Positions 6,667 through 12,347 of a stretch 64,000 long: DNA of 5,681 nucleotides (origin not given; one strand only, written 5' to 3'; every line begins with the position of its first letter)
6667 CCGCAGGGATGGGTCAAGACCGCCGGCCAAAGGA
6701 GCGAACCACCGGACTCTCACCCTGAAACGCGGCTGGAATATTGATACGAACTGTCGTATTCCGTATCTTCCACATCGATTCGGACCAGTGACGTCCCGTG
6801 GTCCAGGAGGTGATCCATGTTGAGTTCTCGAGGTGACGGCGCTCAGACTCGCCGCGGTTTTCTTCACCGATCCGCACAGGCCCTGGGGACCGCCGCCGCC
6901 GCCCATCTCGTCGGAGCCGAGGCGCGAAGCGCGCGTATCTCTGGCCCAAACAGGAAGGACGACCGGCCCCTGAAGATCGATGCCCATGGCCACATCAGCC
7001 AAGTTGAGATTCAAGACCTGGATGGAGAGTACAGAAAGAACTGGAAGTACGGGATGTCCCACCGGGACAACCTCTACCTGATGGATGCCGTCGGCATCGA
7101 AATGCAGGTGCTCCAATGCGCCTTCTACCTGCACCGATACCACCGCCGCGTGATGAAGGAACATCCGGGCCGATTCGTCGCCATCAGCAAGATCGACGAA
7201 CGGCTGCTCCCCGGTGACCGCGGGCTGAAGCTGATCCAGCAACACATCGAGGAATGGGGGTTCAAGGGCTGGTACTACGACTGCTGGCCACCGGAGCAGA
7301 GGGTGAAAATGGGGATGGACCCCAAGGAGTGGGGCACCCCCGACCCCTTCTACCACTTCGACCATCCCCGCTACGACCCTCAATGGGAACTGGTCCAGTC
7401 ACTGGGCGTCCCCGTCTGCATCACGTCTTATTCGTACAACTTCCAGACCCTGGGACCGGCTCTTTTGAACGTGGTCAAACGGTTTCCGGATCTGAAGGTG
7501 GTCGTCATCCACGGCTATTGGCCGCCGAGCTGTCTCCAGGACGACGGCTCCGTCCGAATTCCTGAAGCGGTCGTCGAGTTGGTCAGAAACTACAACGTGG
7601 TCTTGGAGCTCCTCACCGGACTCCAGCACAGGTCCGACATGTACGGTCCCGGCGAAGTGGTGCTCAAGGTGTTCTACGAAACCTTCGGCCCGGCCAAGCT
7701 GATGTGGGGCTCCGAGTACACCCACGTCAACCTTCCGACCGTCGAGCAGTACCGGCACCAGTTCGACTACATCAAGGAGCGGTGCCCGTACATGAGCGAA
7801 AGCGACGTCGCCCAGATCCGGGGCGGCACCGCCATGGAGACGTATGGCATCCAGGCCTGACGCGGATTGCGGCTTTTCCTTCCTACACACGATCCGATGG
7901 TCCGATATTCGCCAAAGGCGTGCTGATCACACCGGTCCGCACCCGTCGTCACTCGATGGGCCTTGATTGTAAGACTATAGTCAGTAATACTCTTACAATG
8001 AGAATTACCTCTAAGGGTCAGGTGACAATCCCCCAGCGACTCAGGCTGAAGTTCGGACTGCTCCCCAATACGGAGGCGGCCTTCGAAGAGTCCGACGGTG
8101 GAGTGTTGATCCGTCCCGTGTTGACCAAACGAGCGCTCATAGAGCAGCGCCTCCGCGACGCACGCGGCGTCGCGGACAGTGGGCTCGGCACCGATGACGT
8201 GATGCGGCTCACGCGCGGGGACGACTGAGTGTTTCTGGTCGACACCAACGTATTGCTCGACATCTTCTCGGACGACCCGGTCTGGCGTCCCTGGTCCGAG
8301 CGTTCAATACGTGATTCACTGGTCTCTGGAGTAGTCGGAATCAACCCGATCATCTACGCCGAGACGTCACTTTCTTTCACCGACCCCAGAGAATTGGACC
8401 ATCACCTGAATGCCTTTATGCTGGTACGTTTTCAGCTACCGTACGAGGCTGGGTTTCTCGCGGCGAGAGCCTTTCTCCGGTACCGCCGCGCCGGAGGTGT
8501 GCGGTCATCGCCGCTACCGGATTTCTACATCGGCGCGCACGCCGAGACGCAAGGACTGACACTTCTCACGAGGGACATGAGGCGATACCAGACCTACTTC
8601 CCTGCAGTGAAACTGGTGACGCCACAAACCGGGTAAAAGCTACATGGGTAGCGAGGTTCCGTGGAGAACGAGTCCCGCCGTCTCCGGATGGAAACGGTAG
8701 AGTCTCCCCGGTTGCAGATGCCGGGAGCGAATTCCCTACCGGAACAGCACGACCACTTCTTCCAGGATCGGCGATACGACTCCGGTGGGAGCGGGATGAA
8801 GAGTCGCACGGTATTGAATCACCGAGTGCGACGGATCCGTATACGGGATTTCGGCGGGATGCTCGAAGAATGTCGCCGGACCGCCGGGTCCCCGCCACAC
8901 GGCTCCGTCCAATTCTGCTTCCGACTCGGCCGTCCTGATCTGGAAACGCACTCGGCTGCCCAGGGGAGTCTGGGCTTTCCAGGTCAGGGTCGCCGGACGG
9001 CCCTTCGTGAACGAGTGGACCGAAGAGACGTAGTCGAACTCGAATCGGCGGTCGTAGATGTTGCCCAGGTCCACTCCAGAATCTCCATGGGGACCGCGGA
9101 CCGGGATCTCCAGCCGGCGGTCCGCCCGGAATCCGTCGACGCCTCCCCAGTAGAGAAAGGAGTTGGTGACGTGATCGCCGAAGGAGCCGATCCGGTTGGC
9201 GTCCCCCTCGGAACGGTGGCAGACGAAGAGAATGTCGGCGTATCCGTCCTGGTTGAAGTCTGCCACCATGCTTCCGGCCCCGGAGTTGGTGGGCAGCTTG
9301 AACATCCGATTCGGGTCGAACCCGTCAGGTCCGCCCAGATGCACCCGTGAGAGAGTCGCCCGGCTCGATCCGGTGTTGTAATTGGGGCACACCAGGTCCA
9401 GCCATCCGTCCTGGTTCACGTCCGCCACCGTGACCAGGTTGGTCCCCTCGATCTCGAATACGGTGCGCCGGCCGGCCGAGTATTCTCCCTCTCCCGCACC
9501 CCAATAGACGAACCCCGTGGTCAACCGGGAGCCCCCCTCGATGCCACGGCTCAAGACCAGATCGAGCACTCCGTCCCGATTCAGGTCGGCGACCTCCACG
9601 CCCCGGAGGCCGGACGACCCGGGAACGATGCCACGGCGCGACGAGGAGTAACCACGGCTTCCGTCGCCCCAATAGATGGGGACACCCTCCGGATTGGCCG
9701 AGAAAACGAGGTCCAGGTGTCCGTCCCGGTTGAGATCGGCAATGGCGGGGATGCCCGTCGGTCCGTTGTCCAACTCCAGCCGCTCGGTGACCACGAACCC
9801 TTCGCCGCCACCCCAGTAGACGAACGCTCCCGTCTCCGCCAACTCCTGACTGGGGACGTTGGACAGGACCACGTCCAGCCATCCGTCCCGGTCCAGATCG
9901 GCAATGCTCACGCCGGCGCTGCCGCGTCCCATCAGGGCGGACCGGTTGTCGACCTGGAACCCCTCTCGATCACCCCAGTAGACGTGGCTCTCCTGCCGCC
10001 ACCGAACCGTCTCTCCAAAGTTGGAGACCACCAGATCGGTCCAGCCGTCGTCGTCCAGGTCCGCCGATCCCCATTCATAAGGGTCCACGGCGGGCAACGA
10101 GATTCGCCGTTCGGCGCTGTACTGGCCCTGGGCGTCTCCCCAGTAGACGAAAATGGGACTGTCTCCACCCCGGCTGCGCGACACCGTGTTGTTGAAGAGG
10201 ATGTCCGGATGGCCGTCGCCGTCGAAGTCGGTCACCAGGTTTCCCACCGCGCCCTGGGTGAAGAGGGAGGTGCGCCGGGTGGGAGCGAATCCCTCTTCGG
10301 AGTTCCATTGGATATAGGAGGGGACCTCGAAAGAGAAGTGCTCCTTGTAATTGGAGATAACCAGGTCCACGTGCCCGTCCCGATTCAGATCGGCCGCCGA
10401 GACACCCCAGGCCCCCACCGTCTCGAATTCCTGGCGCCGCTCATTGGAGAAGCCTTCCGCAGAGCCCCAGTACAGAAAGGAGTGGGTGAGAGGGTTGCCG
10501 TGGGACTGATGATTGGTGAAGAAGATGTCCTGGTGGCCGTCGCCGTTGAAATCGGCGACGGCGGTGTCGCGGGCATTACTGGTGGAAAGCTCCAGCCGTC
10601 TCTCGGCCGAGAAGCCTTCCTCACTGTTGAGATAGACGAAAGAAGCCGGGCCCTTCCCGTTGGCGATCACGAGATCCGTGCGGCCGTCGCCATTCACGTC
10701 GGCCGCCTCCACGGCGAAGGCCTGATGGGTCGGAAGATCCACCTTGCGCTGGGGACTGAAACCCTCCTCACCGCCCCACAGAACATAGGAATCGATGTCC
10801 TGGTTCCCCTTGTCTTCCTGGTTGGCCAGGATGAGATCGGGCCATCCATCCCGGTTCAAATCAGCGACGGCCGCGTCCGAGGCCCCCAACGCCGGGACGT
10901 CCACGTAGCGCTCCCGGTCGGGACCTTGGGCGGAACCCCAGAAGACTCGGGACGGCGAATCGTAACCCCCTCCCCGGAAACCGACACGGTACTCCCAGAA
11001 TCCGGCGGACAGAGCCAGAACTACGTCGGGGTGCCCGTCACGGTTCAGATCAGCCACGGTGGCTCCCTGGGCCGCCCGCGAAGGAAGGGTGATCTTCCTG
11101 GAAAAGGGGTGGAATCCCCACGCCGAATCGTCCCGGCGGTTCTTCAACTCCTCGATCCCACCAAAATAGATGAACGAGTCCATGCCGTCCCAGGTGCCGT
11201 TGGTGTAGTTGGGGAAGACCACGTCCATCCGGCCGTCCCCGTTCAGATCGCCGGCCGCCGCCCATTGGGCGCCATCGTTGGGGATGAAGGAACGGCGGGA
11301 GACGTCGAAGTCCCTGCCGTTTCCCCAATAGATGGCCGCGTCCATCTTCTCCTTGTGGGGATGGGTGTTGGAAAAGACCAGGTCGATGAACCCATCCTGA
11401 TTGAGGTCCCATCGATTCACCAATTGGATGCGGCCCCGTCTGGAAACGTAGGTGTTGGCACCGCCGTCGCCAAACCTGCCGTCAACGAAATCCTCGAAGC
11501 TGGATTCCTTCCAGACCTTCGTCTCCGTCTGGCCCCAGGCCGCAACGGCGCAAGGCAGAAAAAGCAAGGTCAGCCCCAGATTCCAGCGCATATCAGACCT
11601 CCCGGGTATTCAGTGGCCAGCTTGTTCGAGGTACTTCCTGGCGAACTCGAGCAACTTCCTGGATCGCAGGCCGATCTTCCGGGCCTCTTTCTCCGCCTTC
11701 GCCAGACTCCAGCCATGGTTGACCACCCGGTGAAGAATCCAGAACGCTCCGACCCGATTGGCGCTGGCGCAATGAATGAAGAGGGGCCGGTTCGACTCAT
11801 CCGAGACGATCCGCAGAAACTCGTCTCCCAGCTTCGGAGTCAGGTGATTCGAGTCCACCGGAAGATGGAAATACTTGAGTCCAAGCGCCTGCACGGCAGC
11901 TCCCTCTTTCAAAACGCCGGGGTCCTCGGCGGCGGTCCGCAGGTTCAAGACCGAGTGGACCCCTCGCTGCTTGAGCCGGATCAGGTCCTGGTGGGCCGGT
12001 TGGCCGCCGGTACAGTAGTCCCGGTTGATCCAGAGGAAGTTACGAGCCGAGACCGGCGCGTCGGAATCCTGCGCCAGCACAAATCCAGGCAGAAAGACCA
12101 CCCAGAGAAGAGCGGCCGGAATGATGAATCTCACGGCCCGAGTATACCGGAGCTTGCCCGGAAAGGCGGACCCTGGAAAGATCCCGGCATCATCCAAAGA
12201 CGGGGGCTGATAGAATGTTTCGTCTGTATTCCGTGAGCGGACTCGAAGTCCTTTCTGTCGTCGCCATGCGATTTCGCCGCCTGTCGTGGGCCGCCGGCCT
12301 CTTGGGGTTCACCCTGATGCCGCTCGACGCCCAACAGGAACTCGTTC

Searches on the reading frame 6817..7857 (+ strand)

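Call 88: search_protein_families(library=pfam, proteins=[window:6817-7857:+], max_evalue=0.00001)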
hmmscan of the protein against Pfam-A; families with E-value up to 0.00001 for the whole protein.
window:6817-7857:+ (347 aa): 1 family
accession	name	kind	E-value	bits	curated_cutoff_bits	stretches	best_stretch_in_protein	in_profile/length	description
PF04909.20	Amidohydro_2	-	3.6e-21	76.6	26.4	1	54-345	1-289/289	Amidohydrolase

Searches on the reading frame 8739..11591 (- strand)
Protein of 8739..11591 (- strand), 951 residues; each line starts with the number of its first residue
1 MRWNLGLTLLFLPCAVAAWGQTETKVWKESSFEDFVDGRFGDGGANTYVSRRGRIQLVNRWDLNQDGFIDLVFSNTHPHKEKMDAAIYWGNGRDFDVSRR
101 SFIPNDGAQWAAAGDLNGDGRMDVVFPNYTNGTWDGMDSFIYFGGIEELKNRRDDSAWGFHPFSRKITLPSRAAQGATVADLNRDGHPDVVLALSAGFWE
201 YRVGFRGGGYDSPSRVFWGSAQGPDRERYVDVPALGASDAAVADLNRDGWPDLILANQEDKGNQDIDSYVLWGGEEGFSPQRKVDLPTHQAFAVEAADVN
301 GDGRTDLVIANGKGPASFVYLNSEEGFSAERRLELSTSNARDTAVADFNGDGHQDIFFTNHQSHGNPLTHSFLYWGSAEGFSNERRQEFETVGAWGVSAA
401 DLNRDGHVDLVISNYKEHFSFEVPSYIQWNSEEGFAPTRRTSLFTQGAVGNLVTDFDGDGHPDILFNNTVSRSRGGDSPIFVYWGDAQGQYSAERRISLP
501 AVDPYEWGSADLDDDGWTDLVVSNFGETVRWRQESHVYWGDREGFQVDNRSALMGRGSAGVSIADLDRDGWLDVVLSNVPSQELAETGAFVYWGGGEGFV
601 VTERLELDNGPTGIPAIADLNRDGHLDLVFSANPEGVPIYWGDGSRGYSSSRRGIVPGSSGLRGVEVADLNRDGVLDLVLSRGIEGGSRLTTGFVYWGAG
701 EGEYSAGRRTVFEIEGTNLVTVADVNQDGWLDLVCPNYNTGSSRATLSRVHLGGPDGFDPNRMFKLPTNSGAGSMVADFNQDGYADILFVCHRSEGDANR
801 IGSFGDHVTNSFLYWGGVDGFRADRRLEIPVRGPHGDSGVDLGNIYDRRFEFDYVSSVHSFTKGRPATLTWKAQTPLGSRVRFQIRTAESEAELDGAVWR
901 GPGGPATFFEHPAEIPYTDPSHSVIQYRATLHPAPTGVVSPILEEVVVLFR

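Call 90: search_protein_families(library=pfam, proteins=[window:8739-11591:-], max_evalue=0.00001)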
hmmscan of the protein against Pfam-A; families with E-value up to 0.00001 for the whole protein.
window:8739-11591:- (951 aa): 2 families
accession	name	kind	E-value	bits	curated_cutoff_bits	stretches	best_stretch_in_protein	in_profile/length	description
PF13517.12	FG-GAP_3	-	1.2e-72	240.8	26.9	8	619-679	1-60/61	FG-GAP-like repeat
PF01839.29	FG-GAP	-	3.2e-49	164.6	22.1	0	293-320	4-35/37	FG-GAP repeat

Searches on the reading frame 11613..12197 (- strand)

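Call 88: search_protein_families(library=pfam, proteins=[window:11613-12197:-], max_evalue=0.00001)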
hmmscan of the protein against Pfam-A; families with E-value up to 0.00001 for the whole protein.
window:11613-12197:- (195 aa): 2 families
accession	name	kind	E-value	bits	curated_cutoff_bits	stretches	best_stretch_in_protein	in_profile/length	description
PF22741.1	PTP-NADK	-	3.7e-11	43.1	27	1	61-166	30-139/163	DSP-PTPase phosphatase fused to NAD+ Kinase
PF04273.18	BLH_phosphatase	-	5.2e-07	30.4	26.1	1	57-156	5-106/110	Beta-lactamase hydrolase-like protein, phosphatase-like domain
